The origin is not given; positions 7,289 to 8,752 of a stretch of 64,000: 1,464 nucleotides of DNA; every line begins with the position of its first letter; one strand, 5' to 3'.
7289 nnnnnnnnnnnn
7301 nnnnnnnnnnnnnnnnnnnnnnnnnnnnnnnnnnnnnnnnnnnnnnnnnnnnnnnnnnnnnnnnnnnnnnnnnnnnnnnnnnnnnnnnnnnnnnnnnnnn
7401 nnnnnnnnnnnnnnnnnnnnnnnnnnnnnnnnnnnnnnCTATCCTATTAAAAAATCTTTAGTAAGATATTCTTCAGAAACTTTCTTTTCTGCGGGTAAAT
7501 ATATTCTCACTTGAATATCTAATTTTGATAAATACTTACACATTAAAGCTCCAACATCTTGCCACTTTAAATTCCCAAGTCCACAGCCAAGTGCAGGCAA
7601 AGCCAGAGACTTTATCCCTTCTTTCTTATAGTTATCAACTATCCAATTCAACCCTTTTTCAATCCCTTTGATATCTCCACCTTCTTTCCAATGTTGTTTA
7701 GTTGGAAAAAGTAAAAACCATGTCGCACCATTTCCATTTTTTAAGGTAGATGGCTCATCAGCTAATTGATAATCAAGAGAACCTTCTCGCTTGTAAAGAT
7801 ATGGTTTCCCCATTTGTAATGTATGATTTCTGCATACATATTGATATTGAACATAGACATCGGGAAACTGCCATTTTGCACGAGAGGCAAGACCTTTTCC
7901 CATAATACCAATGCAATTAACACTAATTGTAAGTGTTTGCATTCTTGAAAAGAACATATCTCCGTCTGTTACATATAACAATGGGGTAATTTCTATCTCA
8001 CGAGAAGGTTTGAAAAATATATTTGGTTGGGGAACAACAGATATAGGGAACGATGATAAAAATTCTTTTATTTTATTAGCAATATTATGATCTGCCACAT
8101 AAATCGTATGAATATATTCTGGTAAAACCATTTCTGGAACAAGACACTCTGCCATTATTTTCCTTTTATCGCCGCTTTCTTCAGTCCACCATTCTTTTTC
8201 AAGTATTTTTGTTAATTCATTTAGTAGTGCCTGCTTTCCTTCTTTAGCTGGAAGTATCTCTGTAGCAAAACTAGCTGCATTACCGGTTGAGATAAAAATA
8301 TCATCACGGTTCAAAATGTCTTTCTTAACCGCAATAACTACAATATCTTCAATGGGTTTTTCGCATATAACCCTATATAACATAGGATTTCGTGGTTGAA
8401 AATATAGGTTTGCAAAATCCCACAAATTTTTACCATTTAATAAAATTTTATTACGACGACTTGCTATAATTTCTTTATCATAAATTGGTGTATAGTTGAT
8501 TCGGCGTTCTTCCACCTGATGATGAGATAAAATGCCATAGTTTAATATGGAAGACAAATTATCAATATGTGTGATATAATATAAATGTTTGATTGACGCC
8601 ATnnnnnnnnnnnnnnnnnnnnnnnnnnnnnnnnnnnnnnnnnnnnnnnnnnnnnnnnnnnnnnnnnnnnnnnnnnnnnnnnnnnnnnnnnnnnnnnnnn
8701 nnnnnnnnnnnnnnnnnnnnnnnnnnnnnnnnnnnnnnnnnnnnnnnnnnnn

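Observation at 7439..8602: Single polypeptide fusing a DarT-like (DUF4433) ADP-ribosyltransferase domain to a TARG1/DarG-like macrodomain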

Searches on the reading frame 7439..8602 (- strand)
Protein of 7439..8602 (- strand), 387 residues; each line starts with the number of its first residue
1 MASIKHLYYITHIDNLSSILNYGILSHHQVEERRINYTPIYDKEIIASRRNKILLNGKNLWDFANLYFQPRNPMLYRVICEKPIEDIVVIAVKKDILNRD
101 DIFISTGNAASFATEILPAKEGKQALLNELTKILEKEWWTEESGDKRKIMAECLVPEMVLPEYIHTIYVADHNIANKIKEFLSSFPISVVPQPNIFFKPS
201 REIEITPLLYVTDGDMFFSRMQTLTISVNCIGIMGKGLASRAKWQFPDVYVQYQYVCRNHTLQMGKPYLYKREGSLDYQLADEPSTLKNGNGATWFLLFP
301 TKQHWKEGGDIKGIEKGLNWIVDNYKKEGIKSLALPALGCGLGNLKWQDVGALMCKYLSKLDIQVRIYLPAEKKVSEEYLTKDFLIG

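Call 3: search_protein_families(library=pfam, proteins=[window:7439-8602:-], max_evalue=1)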
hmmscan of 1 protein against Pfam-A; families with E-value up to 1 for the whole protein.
window:7439-8602:- (387 aa): 2 families
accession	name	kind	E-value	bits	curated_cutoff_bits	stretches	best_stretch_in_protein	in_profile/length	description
PF14487.12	DarT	-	2.2e-44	152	22.5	1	8-197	1-201/201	ssDNA thymidine ADP-ribosyltransferase, DarT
PF01661.27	Macro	-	2.9e-07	30.9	22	1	300-351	64-115/118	Macro domain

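Call 4: search_protein_families(library=padloc, proteins=[window:7439-8602:-], max_evalue=1)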
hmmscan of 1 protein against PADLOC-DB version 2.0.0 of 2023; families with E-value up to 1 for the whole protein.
window:7439-8602:- (387 aa): 2 families
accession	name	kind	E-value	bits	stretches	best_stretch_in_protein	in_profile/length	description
PDLC02990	DarG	-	6e-45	152.1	1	211-377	4-152/329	-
PDLC02991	DarT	-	3.6e-38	129.4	1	5-197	10-196/196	-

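Call 5: search_protein_families(library=ncbifam, proteins=[window:7439-8602:-], max_evalue=1)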
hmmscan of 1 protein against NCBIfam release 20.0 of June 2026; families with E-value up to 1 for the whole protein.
window:7439-8602:- (387 aa): 3 families
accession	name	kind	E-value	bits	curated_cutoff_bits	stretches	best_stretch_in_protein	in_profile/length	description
NF048014.1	antitoxin_DarG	equivalog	6.3e-41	140.7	250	1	211-378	3-156/338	type II toxin-antitoxin system antitoxin DNA ADP-ribosyl glycohydrolase DarG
NF048013.1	toxin_DarT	equivalog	4.3e-27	95.2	150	1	7-189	1-196/204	type II toxin-antitoxin system toxin DNA ADP-ribosyl transferase DarT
NF051846.1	ManIsomPseudo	equivalog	0.19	10.6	600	1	112-147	116-151/401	D-mannose isomerase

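Call 6: search_solved_structures(query=window:7439-8602:-, max_evalue=0.01, show_alignments=5)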
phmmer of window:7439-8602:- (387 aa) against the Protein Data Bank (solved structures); distinct sequences matched with E-value up to 0.01: 10.
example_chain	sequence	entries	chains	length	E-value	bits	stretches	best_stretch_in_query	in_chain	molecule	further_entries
7omu_AAA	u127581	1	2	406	1.5e-145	488.4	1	4-386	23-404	Macro domain-containing protein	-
5m31_A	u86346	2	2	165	4.8e-19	71.9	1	212-373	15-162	Appr-1-p processing domain protein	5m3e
5m3i_A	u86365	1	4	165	1.3e-18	70.5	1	212-371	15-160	RNase III inhibitor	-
7omv_AAA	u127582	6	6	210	7.1e-07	31.8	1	7-79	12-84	DarT domain-containing protein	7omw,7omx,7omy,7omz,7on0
4j5q_A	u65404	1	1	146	7.4e-07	31.8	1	282-368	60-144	O-acetyl-ADP-ribose deacetylase 1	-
4j5r_A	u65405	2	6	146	7.6e-07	31.7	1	282-368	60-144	O-acetyl-ADP-ribose deacetylase 1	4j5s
2l8r_A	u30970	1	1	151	8e-07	31.7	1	282-368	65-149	Uncharacterized protein C6orf130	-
2eee_A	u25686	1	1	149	8e-07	31.7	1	282-368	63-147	Uncharacterized protein C6orf130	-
2lgr_A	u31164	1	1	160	9.2e-07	31.5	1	282-368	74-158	Uncharacterized protein C6orf130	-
8baq_A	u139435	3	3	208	9.9e-05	24.8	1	3-175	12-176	DarT ssDNA thymidine ADP-ribosyltransferase family protein | E. coli C7 DarT1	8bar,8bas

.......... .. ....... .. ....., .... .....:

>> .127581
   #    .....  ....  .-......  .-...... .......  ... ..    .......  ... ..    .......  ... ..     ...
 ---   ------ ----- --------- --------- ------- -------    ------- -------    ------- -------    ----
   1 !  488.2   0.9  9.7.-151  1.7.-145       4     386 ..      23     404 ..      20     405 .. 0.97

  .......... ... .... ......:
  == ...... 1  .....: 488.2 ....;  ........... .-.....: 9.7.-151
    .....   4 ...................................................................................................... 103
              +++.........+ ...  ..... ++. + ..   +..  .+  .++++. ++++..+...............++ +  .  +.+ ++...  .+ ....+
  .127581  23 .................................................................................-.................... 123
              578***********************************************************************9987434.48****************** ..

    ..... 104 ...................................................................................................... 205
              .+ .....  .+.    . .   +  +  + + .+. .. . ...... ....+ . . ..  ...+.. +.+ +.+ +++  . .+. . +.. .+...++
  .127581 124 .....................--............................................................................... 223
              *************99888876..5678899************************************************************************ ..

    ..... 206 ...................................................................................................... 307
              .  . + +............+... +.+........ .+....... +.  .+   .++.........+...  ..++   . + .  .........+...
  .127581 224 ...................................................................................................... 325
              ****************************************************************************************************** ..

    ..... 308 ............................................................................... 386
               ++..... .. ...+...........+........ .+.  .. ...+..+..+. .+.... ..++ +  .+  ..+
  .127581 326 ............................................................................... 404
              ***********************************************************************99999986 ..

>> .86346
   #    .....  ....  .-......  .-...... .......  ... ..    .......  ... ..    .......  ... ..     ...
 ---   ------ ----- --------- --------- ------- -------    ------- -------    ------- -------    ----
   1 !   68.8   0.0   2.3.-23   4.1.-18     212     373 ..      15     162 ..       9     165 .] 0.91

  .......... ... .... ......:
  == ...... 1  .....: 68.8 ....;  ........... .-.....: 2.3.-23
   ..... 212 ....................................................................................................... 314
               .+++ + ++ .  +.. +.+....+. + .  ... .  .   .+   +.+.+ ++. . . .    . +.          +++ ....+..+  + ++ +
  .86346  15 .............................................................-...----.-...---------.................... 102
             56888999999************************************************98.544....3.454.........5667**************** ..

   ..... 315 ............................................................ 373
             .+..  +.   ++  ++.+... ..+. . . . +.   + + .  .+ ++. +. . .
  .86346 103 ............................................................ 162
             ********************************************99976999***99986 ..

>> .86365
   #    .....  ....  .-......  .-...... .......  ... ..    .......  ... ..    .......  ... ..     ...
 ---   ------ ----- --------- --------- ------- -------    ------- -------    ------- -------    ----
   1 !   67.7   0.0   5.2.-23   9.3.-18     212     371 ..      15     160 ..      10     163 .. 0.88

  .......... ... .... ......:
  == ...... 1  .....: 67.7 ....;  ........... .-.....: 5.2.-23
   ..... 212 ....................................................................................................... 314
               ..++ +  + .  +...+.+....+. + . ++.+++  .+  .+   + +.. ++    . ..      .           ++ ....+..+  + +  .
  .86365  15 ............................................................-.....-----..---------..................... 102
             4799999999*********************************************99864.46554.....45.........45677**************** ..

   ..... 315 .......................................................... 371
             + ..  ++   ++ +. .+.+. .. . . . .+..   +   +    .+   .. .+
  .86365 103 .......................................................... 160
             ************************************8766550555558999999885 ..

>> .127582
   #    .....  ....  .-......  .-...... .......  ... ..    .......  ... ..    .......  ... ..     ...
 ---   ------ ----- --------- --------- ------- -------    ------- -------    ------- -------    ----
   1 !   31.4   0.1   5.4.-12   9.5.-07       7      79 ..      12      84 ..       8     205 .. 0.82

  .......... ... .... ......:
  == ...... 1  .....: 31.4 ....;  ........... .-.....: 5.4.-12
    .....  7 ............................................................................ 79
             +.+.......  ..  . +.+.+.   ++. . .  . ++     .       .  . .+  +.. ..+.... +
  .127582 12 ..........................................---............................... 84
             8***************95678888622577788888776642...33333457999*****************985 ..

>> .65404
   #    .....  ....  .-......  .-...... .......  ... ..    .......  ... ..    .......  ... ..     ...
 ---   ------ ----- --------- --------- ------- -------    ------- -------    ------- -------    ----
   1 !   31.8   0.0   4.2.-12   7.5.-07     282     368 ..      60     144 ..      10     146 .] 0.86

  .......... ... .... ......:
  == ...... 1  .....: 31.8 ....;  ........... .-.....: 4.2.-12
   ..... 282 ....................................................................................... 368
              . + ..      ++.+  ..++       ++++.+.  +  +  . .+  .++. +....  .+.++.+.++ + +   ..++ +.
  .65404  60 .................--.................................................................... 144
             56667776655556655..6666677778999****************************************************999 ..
